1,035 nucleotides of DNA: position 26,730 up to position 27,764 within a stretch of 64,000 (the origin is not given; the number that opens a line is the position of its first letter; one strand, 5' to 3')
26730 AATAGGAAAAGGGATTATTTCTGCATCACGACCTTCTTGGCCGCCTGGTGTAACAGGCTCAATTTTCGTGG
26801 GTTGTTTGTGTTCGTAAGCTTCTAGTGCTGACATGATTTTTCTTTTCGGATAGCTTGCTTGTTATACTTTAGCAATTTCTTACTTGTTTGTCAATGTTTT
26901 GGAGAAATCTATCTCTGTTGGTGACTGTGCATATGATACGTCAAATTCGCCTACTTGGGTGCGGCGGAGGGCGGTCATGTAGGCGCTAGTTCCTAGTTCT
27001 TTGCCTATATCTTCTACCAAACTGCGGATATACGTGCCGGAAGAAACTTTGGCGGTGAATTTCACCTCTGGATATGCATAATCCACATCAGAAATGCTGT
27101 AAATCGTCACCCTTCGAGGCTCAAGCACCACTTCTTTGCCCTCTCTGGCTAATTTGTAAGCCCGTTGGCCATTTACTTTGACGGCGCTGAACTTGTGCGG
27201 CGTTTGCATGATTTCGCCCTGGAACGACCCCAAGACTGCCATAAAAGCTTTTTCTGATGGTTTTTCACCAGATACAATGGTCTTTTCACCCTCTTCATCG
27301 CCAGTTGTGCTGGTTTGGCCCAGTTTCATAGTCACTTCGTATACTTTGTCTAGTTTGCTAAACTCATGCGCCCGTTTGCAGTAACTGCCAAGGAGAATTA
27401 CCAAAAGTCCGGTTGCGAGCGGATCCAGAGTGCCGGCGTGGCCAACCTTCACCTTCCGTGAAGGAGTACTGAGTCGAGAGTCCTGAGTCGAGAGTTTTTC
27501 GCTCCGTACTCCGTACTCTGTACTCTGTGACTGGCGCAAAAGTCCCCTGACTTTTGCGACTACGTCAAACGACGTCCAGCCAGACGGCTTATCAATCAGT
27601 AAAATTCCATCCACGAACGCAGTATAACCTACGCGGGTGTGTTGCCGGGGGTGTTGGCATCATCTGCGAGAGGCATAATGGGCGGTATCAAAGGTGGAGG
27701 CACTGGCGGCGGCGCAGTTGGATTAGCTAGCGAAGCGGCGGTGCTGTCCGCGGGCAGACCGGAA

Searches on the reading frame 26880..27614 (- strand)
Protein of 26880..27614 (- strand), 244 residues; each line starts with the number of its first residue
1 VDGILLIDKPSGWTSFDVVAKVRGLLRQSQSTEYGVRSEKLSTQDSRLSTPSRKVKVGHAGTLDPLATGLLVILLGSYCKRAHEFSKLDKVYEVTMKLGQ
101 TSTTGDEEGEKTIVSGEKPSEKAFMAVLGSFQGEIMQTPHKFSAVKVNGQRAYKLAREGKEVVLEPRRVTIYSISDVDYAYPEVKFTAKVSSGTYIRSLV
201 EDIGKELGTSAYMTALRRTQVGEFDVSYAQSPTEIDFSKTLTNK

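Call 14: search_protein_families(library=pfam, proteins=[window:26880-27614:-])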
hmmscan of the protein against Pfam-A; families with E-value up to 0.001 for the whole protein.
window:26880-27614:- (244 aa): 2 families
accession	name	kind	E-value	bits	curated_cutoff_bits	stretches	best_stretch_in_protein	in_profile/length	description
PF01509.24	TruB_N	-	4.1e-48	164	27.3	1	55-196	7-149/149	TruB family pseudouridylate synthase (N terminal domain)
PF16198.10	TruB_C_2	-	5.8e-10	39.6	29.3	1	197-227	1-31/66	tRNA pseudouridylate synthase B C-terminal domain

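Call 32: search_solved_structures(query=window:26880-27614:-, show_alignments=1)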
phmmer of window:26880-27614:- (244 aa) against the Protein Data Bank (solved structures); distinct sequences matched with E-value up to 0.001: 20.
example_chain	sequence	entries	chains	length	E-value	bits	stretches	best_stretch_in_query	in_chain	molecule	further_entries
1sgv_A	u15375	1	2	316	1.5e-37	132.5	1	56-234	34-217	tRNA pseudouridine synthase B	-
1r3f_A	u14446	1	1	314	4.6e-34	121.1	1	56-227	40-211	tRNA pseudouridine synthase B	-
1k8w_A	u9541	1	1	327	5.2e-34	120.9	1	56-227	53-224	tRNA Pseudouridine Synthase B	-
1ze2_A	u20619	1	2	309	5.9e-34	120.8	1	55-227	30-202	tRNA pseudouridine synthase B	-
1r3e_A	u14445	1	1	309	5.9e-34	120.8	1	55-227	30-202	tRNA pseudouridine synthase B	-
1ze1_A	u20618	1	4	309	5.9e-34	120.7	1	55-227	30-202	tRNA pseudouridine synthase B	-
2ab4_A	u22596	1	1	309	2.1e-33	118.9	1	55-227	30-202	tRNA pseudouridine synthase B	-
1zl3_A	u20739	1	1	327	2.6e-33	118.6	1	56-227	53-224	tRNA pseudouridine synthase B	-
8jfx_A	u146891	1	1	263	6.1e-28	101.1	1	2-228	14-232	Pseudouridylate synthase TRUB1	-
2apo_A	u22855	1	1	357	1.2e-13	54.4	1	170-226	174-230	Probable tRNA pseudouridine synthase B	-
2aus_C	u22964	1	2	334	4.8e-13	52.4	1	56-225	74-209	pseudouridine synthase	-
3hjw_A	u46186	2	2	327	6.2e-13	52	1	56-225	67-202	Pseudouridine synthase Cbf5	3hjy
3mqk_A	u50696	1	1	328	6.3e-13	52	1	56-225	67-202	tRNA pseudouridine synthase B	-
2ey4_A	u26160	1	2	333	6.9e-13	51.9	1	56-225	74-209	Probable tRNA pseudouridine synthase B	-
3lwo_A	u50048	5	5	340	7.7e-13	51.7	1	56-225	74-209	Pseudouridine synthase Cbf5 | Probable tRNA pseudouridine synthase B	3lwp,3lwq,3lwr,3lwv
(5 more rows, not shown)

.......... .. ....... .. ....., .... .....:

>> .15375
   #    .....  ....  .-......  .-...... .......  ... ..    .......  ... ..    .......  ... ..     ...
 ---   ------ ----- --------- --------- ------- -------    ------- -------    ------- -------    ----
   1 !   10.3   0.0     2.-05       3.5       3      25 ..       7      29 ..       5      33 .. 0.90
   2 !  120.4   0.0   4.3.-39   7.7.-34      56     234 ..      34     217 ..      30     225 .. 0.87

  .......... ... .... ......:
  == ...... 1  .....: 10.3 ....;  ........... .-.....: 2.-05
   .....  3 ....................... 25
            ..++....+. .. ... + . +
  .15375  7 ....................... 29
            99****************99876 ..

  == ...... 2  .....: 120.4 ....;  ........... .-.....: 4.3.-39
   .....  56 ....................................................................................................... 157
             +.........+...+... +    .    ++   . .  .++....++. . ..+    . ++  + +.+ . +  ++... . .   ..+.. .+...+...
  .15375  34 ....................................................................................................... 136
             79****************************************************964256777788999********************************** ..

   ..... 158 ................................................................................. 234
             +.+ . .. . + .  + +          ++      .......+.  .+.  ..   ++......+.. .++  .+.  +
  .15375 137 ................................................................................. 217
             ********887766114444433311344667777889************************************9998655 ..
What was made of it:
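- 27446..27558 (.): Same module in truB (CDS 26880-27614, minus strand): hairpin 27446-27464, arrays 27464-27495 and 27502-27525 in inverted orientation, hairpin 27535-27558. This is a 26-aa insert just before the catalytic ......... M. tuberculosis TruB alignment: query 26-55 against chain 30-33 (call 32).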

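Call 42: find_homologous_proteins(query=window:26880-27614:-, max_evalue=1e-20)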
Query window:26880-27614:- (244 aa): 7999 proteins with E <= 1e-20 among 8000 candidates; the best 120 are listed.
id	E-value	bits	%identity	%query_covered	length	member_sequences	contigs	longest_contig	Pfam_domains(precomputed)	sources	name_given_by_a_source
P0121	6.1e-135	466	100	90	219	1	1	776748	PF01509.24,PF16198.11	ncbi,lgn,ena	-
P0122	4.7e-113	394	76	99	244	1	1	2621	PF01509.24,PF16198.11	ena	-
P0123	1.1e-107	377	75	100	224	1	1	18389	PF01509.24,PF16198.11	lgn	-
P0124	2.4e-105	369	73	100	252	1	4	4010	PF01509.24,PF16198.11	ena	-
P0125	2.7e-104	366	65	99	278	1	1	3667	PF01509.24,PF16198.11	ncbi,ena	-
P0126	3.5e-103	362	71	99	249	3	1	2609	PF01509.24,PF16198.11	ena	-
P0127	2.6e-102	359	70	99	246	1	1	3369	PF01509.24,PF16198.11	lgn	-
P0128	9.8e-102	357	73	92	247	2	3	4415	PF01509.24,PF16198.11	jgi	-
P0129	7.2e-101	354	71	97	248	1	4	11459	PF01509.24,PF16198.11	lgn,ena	-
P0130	9.2e-101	354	70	99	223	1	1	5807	PF01509.24,PF16198.11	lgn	-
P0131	2.7e-99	349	70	98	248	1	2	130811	PF01509.24,PF16198.11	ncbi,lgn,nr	ncbi:tRNA pseudouridine(55) synthase TruB [Candidatus Saccharibacteria bacterium]|nr:tRNA pseudourid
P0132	4.9e-99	348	69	97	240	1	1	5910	PF01509.24,PF16198.11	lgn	-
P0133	2.5e-98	346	71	93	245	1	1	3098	PF01509.24,PF16198.11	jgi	-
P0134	4.0e-98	345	71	95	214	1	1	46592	PF01509.24,PF16198.11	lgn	-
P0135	6.4e-98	345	70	97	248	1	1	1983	PF01509.24,PF16198.11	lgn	-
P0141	3.6e-96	339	71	97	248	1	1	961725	PF01509.24,PF16198.11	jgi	jgi:tRNA pseudouridine55 synthase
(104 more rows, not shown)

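Call 46: find_encoding_contigs(protein=P0122, flank=3000, max_places=1)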
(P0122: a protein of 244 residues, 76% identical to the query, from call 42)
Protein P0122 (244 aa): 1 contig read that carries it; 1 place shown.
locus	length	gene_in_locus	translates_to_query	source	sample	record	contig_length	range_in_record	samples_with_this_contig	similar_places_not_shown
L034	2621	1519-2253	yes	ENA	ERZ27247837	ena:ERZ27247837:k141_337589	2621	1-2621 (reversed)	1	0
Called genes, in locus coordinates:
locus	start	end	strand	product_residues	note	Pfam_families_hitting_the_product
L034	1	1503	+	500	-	?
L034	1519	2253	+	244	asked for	PF01509:TruB_N, PF16198:TruB_C_2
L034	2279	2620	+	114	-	?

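Call 47: find_encoding_contigs(protein=P0131, flank=10000, max_places=1)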
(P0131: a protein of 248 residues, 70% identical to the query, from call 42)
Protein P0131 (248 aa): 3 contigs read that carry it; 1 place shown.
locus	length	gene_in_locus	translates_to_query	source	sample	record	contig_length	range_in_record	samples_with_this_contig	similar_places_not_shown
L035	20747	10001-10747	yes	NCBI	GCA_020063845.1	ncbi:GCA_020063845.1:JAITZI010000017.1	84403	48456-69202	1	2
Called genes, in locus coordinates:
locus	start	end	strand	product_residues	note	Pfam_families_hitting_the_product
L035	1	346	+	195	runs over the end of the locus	PF00702:Hydrolase, PF13419:HAD_2 (faint), PF13242:Hydrolase_like (weak)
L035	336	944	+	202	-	PF13489:Methyltransf_23, PF13847:Methyltransf_31, PF08241:Methyltransf_11, PF08242:Methyltransf_12, PF13649:Methyltransf_25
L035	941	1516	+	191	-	PF00702:Hydrolase, PF13419:HAD_2, PF13242:Hydrolase_like (faint)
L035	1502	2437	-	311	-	PF03405:FA_desaturase_2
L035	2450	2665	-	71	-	-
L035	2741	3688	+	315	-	-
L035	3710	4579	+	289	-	PF01149:Fapy_DNA_glyco, PF06831:H2TH, PF06827:zf-FPG_IleRS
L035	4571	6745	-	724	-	PF00982:Glyco_transf_20, PF00534:Glycos_transf_1 (weak), PF02358:Trehalose_PPase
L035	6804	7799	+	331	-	PF06144:DNA_pol3_delta, PF12169:DNA_pol3_gamma3 (faint), PF21694:DNA_pol3_delta_C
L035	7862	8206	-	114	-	PF01649:Ribosomal_S20p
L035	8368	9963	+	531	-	-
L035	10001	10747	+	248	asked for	PF01509:TruB_N, PF16198:TruB_C_2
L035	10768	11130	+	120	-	-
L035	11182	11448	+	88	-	PF00312:Ribosomal_S15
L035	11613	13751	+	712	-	PF01138:RNase_PH, PF03725:RNase_PH_C, PF01138:RNase_PH, PF00013:KH_1, PF00575:S1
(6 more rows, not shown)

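Call 48: find_encoding_contigs(protein=P0141, flank=10000, max_places=1)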
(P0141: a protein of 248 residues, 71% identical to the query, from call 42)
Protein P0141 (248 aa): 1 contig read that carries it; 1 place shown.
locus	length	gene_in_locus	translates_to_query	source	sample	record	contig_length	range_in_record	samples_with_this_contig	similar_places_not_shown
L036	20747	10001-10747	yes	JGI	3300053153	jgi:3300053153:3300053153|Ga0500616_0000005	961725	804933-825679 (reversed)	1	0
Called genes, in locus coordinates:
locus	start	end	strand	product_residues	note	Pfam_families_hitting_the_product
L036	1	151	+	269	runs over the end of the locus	PF00248:Aldo_ket_red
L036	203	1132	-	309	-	PF03405:FA_desaturase_2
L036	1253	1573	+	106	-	-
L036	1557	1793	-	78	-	-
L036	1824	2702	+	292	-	PF01149:Fapy_DNA_glyco, PF06831:H2TH, PF06827:zf-FPG_IleRS (weak)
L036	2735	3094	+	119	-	PF05635:23S_rRNA_IVP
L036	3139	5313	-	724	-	PF00982:Glyco_transf_20, PF00534:Glycos_transf_1 (faint), PF02358:Trehalose_PPase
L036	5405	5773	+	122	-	PF05635:23S_rRNA_IVP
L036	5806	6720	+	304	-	PF06144:DNA_pol3_delta, PF21694:DNA_pol3_delta_C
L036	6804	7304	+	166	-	-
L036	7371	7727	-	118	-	PF01649:Ribosomal_S20p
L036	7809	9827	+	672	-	-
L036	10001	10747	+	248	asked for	PF01509:TruB_N, PF16198:TruB_C_2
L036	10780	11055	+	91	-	-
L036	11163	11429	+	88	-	PF00312:Ribosomal_S15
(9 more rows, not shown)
